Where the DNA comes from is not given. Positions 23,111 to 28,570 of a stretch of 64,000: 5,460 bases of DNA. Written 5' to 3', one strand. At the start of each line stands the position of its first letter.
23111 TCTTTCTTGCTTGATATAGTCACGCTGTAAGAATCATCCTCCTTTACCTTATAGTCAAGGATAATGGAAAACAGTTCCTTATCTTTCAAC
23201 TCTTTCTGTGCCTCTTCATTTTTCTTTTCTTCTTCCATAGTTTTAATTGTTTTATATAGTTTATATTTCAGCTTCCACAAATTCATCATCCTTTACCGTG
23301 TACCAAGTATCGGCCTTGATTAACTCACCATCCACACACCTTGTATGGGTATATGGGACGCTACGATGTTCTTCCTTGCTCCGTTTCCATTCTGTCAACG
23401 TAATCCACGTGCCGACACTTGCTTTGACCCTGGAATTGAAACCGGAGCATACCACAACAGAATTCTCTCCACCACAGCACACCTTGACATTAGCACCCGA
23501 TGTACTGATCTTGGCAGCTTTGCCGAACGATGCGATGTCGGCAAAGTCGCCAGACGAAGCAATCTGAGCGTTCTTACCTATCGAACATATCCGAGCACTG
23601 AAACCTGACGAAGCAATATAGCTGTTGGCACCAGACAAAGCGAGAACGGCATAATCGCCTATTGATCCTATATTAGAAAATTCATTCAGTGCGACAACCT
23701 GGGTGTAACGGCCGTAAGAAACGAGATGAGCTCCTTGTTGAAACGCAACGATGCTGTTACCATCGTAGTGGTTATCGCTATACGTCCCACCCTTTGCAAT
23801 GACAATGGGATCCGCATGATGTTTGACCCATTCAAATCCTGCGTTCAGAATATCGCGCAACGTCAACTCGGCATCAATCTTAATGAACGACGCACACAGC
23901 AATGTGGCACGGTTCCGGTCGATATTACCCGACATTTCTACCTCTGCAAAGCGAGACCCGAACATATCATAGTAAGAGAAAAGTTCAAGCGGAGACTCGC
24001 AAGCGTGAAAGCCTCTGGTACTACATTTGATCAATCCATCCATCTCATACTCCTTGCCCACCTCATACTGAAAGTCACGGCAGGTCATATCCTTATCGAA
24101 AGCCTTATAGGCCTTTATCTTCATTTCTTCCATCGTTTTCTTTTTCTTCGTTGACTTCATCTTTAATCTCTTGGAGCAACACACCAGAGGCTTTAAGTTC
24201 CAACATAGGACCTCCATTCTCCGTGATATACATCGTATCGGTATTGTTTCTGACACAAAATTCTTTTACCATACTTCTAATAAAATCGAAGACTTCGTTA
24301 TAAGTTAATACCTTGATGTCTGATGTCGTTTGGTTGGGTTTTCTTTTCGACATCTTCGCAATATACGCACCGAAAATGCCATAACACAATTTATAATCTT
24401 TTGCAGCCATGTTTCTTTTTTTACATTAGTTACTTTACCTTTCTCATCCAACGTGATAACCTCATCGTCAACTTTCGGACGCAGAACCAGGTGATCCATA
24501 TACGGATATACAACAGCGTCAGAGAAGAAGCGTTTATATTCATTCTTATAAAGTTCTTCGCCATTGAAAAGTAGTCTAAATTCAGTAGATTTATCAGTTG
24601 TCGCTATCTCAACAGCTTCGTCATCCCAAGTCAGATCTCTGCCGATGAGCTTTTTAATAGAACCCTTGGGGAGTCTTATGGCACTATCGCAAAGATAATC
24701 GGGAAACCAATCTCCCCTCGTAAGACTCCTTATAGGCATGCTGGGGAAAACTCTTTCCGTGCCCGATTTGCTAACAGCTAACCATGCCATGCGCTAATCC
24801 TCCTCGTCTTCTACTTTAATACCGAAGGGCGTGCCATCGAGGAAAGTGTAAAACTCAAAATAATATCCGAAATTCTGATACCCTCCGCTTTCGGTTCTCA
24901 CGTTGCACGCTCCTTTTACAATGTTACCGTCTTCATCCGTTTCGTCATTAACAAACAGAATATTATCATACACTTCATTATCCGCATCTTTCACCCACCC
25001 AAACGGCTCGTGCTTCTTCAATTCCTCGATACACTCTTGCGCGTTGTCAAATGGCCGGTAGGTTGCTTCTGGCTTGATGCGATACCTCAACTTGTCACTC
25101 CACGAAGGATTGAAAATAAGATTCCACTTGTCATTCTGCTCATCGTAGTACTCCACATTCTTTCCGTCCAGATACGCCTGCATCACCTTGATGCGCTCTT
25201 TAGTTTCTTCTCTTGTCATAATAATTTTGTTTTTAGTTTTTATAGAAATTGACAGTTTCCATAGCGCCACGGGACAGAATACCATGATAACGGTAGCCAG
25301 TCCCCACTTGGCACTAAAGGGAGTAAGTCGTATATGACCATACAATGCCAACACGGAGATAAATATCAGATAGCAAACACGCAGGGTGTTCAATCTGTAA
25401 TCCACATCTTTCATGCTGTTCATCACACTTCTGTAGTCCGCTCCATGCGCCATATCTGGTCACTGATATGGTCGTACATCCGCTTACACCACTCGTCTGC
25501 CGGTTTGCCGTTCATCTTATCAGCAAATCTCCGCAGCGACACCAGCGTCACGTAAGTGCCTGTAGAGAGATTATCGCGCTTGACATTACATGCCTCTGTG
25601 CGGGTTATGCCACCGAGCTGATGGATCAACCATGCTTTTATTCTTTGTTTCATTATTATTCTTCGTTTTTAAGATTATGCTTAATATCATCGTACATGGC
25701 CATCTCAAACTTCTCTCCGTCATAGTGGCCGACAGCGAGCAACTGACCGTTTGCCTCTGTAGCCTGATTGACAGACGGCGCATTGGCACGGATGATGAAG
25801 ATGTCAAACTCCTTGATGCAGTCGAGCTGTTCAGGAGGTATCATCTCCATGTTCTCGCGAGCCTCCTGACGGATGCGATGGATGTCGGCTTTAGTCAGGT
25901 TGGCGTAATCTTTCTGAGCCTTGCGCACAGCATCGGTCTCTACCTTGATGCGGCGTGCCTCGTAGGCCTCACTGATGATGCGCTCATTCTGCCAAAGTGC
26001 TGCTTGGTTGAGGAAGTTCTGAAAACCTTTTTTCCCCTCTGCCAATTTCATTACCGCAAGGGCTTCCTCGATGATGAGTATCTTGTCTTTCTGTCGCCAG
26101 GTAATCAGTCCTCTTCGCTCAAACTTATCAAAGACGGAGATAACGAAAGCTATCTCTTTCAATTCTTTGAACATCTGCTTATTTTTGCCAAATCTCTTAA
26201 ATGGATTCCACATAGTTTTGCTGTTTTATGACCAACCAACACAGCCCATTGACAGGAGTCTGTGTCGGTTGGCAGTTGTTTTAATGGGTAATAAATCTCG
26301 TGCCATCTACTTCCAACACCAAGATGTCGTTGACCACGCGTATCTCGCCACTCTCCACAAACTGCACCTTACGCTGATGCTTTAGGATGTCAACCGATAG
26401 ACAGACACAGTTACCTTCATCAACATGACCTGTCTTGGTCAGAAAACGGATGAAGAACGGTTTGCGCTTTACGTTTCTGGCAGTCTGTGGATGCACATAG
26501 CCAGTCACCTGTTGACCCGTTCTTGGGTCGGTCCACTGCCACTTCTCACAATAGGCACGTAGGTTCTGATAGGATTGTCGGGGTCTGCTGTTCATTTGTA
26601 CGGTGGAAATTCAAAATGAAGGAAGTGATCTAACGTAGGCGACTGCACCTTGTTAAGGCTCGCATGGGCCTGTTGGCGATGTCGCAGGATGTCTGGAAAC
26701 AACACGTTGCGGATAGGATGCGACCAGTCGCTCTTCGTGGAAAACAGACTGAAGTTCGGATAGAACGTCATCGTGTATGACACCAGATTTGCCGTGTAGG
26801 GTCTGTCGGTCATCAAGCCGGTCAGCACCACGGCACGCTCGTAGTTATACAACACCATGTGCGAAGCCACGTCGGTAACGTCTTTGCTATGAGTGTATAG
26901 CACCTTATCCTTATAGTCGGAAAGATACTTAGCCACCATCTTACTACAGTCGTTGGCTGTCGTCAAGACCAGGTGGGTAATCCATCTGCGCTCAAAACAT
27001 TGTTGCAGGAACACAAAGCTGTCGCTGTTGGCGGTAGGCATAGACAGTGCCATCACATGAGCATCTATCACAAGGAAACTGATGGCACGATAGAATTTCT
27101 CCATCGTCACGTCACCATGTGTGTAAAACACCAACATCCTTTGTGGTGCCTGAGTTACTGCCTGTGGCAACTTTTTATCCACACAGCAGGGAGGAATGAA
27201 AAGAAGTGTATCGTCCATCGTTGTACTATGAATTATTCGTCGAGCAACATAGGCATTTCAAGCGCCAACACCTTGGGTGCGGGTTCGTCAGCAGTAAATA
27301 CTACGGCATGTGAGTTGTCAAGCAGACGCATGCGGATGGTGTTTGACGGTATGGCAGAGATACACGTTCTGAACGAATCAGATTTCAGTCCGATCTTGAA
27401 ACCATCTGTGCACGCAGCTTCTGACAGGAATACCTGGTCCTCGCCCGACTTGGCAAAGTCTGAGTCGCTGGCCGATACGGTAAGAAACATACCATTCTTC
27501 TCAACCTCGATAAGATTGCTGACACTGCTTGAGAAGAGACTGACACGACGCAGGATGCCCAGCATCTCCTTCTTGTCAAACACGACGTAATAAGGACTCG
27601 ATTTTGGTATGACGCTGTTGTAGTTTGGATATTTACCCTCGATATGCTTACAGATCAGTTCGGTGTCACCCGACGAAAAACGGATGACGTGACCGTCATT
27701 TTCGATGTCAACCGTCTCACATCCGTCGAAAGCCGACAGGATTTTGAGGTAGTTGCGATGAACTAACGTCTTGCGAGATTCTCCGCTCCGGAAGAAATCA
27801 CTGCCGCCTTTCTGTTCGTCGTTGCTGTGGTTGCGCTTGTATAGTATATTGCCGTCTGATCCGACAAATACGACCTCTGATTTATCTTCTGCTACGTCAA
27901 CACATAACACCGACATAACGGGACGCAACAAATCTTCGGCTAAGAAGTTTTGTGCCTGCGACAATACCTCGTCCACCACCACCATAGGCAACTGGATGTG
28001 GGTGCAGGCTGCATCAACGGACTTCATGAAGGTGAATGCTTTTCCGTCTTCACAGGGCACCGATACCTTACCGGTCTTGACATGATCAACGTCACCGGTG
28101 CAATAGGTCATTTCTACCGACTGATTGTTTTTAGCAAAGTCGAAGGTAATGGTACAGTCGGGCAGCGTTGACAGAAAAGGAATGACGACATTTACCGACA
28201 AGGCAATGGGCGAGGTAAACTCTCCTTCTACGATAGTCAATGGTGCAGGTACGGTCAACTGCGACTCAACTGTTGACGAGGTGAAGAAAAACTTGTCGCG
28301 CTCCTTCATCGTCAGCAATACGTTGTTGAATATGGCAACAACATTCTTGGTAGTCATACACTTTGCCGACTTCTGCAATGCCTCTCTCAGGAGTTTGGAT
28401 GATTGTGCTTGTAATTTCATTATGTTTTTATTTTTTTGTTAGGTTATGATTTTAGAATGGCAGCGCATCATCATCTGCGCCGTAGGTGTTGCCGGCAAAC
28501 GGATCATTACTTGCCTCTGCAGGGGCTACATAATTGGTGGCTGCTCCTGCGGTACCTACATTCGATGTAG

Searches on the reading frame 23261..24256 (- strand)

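Call 9: search_protein_families(library=phrogs, proteins=[window:23261-24256:-], max_evalue=0.00001)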
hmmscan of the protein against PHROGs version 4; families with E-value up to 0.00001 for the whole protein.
window:23261-24256:- (331 aa): 4 families
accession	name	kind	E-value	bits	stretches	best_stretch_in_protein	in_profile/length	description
phrog_4433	-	unknown function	1.6e-47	163.5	1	36-330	2-311/312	-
phrog_14105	-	unknown function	4.1e-17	63.3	1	40-137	3-100/297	-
phrog_27197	-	unknown function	3.1e-15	57.4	1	245-329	12-96/97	-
phrog_9215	-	unknown function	1.1e-11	45.9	1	29-106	48-130/268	-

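Call 20: search_protein_families(library=pfam, proteins=[window:23261-24256:-], max_evalue=0.001)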
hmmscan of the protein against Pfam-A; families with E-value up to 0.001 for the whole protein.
window:23261-24256:- (331 aa): 1 family
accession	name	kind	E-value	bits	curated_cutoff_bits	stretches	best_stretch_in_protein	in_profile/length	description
PF24703.2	DUF7666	-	2.5e-28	98.8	27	1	47-138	1-94/95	Domain of unknown function (DUF7666)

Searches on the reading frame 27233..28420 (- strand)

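Call 9: search_protein_families(library=phrogs, proteins=[window:27233-28420:-], max_evalue=0.00001)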
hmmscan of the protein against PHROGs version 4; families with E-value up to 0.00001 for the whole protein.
window:27233-28420:- (395 aa): 1 family
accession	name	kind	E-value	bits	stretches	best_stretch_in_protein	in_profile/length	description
phrog_947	-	DNA, RNA and nucleotide metabolism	9.9e-33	114.6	1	8-391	9-363/368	DNA polymerase processivity factor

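Call 20: search_protein_families(library=pfam, proteins=[window:27233-28420:-], max_evalue=0.001)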
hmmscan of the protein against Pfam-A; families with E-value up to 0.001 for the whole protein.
window:27233-28420:- (395 aa): 2 families
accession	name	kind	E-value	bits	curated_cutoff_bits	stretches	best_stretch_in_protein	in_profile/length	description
PF00712.24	DNA_pol3_beta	-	2.9e-08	34.3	24.4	1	1-103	1-99/120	DNA polymerase III beta subunit, N-terminal domain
PF02768.20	DNA_pol3_beta_3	-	2.7e-06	27.6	27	1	269-391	2-120/121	DNA polymerase III beta subunit, C-terminal domain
